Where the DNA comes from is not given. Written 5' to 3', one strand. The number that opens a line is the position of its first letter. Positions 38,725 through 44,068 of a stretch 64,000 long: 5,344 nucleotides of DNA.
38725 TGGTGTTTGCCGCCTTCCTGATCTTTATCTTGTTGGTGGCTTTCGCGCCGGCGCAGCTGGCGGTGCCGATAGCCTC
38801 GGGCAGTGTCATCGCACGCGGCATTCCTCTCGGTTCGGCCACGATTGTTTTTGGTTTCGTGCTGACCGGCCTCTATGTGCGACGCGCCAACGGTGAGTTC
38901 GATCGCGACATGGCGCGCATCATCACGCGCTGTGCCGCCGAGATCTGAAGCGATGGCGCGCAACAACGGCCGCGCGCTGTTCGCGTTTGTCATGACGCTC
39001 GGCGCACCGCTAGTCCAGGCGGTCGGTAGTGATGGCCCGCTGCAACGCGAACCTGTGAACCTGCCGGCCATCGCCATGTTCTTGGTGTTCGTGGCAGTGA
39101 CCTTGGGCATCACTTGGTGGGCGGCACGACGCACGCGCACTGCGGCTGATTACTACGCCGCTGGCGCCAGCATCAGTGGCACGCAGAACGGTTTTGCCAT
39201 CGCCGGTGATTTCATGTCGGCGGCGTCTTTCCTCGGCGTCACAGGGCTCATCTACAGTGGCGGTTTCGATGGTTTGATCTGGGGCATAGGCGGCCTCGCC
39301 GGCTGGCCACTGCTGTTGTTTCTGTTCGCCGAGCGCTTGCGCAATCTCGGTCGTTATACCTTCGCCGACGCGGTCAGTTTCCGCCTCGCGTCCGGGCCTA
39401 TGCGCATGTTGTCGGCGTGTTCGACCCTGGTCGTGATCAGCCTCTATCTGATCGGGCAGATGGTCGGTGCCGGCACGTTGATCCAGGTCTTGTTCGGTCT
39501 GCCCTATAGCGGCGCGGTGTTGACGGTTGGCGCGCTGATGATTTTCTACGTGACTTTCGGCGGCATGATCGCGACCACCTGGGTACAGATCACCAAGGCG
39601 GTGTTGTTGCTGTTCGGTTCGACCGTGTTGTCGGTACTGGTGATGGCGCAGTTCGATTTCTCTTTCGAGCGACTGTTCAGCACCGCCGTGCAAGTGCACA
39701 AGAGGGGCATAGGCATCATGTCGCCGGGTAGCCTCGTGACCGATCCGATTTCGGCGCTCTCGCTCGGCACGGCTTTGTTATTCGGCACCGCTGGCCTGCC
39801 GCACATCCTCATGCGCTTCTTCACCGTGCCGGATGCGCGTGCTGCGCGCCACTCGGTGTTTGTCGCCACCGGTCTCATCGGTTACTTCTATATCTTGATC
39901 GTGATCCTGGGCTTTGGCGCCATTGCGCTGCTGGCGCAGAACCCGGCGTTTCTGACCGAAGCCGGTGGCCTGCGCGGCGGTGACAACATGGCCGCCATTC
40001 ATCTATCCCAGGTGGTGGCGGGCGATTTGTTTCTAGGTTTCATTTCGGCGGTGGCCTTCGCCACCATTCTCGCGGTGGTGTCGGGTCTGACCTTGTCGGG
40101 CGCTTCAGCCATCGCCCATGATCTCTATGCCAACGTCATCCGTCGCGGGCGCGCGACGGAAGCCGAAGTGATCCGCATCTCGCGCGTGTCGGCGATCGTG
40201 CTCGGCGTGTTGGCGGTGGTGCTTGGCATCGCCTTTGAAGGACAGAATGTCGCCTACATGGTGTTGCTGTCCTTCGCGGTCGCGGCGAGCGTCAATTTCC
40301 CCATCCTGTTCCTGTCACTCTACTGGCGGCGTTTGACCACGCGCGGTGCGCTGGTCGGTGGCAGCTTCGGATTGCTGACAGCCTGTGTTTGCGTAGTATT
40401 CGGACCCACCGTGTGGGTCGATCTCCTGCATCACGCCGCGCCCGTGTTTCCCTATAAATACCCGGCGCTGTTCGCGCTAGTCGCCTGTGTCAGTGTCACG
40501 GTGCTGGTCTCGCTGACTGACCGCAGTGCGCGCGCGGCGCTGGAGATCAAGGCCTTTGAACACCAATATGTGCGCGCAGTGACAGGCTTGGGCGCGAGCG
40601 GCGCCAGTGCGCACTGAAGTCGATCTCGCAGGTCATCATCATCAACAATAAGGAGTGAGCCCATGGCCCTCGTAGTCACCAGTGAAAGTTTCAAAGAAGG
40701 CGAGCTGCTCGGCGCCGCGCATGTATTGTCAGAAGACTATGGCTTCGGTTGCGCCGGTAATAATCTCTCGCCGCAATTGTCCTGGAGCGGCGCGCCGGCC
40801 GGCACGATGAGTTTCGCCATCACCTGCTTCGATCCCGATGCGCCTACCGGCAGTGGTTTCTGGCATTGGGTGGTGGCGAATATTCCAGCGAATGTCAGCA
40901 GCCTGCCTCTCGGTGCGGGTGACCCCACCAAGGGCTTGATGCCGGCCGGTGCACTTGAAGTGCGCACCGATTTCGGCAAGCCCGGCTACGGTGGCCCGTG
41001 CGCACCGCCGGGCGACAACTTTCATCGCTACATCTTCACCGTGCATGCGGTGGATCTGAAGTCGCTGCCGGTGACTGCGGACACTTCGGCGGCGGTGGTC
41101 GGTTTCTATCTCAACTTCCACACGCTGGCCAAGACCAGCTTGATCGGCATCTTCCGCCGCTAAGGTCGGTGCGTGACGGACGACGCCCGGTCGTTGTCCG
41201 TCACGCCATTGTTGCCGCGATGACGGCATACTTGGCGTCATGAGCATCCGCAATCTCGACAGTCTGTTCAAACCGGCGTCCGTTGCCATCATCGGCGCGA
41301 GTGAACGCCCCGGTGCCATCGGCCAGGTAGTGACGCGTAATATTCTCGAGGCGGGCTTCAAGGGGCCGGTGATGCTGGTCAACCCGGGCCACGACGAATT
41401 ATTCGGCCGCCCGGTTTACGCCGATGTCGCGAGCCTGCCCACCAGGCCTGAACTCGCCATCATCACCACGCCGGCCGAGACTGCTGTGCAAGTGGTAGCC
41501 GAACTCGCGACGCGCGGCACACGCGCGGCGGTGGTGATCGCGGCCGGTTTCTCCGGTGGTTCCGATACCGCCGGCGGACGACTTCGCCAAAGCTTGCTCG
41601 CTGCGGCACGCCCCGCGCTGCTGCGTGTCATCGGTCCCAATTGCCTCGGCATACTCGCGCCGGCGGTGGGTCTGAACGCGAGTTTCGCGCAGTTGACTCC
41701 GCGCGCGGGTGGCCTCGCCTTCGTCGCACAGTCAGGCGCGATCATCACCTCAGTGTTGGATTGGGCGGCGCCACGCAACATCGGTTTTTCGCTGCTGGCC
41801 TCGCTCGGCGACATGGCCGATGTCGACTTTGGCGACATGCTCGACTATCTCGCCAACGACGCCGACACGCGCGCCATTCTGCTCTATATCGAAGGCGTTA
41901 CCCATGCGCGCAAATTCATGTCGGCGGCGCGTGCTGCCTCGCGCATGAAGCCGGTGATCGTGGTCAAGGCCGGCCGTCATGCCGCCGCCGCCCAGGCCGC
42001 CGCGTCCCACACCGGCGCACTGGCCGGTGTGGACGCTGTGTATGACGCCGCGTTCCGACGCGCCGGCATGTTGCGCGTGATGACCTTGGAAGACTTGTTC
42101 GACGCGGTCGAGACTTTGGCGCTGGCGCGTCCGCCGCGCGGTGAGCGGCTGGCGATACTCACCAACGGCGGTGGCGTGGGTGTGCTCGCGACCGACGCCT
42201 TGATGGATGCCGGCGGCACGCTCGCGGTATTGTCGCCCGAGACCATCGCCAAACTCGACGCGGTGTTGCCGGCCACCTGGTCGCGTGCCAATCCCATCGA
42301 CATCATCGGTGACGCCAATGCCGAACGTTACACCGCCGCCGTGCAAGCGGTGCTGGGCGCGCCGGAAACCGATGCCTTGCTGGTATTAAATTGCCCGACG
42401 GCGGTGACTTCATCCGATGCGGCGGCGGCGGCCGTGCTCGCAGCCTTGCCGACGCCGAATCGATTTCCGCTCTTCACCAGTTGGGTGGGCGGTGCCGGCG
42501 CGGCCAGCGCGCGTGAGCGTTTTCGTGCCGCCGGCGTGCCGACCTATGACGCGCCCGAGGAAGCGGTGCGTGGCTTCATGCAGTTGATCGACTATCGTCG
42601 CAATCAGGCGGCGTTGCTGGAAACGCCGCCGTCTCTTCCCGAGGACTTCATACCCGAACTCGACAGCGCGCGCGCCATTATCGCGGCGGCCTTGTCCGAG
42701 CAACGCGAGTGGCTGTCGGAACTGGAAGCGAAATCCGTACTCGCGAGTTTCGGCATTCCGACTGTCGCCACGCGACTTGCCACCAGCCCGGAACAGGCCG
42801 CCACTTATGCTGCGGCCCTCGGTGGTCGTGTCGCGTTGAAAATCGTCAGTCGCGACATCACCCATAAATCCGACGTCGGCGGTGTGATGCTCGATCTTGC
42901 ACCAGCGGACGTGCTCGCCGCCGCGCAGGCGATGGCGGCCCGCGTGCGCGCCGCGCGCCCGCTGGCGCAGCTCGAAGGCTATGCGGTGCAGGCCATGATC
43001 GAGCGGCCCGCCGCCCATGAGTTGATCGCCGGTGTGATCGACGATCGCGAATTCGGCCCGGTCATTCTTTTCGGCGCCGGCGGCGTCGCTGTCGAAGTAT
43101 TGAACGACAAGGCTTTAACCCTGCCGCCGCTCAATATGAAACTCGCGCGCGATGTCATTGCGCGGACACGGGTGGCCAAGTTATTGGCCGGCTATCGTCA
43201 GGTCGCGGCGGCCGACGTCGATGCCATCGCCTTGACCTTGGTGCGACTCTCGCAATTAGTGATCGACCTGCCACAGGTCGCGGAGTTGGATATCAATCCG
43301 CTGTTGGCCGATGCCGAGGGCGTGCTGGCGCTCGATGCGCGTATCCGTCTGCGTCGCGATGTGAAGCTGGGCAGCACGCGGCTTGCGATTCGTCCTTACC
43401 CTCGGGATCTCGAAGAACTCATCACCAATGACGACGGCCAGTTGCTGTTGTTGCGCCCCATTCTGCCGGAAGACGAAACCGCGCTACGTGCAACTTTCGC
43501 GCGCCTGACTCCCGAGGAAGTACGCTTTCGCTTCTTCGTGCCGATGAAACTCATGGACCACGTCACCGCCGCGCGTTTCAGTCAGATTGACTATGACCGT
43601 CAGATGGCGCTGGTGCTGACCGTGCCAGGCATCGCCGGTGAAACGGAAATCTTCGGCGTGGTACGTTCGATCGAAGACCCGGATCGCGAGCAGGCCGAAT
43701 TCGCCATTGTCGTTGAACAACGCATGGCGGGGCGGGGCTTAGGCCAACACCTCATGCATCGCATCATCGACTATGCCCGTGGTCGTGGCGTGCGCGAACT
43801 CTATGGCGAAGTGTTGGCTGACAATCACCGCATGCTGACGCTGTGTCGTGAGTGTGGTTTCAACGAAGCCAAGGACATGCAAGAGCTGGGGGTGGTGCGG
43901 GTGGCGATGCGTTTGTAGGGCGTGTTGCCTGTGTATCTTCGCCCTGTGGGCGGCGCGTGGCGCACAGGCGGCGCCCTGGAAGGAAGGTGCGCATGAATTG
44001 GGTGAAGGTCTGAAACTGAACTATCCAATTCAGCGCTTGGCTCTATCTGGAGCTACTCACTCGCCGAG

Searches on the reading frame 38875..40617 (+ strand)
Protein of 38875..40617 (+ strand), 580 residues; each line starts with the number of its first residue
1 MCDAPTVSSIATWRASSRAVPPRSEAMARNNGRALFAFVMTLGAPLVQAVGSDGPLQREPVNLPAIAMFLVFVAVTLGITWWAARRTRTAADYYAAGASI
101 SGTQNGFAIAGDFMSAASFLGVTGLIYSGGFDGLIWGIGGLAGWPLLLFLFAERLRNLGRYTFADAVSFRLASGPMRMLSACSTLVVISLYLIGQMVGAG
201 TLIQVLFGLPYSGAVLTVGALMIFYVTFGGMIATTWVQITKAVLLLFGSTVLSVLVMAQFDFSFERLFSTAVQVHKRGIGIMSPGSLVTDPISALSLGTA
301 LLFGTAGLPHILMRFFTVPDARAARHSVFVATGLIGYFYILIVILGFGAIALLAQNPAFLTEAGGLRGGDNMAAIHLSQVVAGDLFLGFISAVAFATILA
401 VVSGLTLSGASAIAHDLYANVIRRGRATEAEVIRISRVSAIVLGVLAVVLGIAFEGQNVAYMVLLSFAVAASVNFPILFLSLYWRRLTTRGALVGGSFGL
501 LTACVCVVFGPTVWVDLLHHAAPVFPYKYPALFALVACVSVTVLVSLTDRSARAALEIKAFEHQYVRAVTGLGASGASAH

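Call 16: search_protein_families(library=pfam, proteins=[window:38875-40617:+], max_evalue=0.001)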
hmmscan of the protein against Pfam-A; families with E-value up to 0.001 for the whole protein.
window:38875-40617:+ (580 aa): 1 family
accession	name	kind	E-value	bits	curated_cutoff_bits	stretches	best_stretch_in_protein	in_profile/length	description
PF00474.23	SSF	-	3e-110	369.3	22.8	1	93-499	1-406/406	Sodium:solute symporter family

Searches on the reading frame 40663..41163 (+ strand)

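Call 16: search_protein_families(library=pfam, proteins=[window:40663-41163:+], max_evalue=0.001)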
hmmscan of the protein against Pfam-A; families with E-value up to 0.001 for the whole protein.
window:40663-41163:+ (166 aa): 1 family
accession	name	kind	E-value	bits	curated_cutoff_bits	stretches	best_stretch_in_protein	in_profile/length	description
PF01161.25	PBP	-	1.4e-40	139.2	24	1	28-164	6-135/135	Phosphatidylethanolamine-binding protein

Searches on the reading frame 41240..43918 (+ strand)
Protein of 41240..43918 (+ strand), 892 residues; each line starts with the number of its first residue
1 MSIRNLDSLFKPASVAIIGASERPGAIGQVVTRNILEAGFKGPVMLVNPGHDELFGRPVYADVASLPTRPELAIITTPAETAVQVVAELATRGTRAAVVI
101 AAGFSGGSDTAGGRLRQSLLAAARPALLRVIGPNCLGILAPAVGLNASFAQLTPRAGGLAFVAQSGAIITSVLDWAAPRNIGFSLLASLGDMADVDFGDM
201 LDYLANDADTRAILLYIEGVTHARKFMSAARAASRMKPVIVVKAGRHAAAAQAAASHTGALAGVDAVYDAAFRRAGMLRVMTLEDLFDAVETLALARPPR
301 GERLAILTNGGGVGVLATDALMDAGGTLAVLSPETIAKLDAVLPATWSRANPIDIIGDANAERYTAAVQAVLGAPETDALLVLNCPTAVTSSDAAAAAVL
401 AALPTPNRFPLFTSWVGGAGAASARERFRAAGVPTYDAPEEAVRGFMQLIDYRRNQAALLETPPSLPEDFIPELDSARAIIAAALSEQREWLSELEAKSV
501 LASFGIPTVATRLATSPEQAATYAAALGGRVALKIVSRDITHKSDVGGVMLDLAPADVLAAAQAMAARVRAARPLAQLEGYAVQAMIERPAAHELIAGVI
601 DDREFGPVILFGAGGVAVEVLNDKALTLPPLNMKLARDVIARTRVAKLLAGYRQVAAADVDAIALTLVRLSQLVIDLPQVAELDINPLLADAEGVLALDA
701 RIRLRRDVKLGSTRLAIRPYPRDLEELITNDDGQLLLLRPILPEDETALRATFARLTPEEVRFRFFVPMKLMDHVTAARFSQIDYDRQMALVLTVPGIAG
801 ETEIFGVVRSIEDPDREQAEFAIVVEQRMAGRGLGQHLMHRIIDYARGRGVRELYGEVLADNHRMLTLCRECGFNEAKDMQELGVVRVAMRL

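Call 16: search_protein_families(library=pfam, proteins=[window:41240-43918:+], max_evalue=0.001)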
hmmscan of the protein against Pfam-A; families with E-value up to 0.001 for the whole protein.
window:41240-43918:+ (892 aa): 9 families
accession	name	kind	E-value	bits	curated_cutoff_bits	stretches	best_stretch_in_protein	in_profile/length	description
PF13549.11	ATP-grasp_5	-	2.4e-84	282.6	27.6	1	484-704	2-221/221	ATP-grasp domain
PF13607.11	Succ_CoA_lig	-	2e-56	190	27.4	1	156-293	1-138/138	Succinyl-CoA ligase like flavodoxin domain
PF13380.12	CoA_binding_2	-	7.4e-22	78.4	22.8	1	14-139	2-114/116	CoA binding domain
PF02629.25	CoA_binding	-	4e-12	47.2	22.3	1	11-103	2-97/97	CoA binding domain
PF00583.31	Acetyltransf_1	-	3.9e-10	40.4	20.7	1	795-874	37-116/116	Acetyltransferase (GNAT) family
PF13302.13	Acetyltransf_3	-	4.6e-09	37.5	25.4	1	736-875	2-138/138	Acetyltransferase (GNAT) domain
PF19045.5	Ligase_CoA_2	-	2.7e-07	31.2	23.7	1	305-394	2-91/162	Ligase-CoA domain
PF08442.15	ATP-grasp_2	-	7.5e-05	22.9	29.5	1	492-689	2-201/202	ATP-grasp domain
PF13523.12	Acetyltransf_8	-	0.00067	19.7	27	0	824-880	86-143/145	Acetyltransferase (GNAT) domain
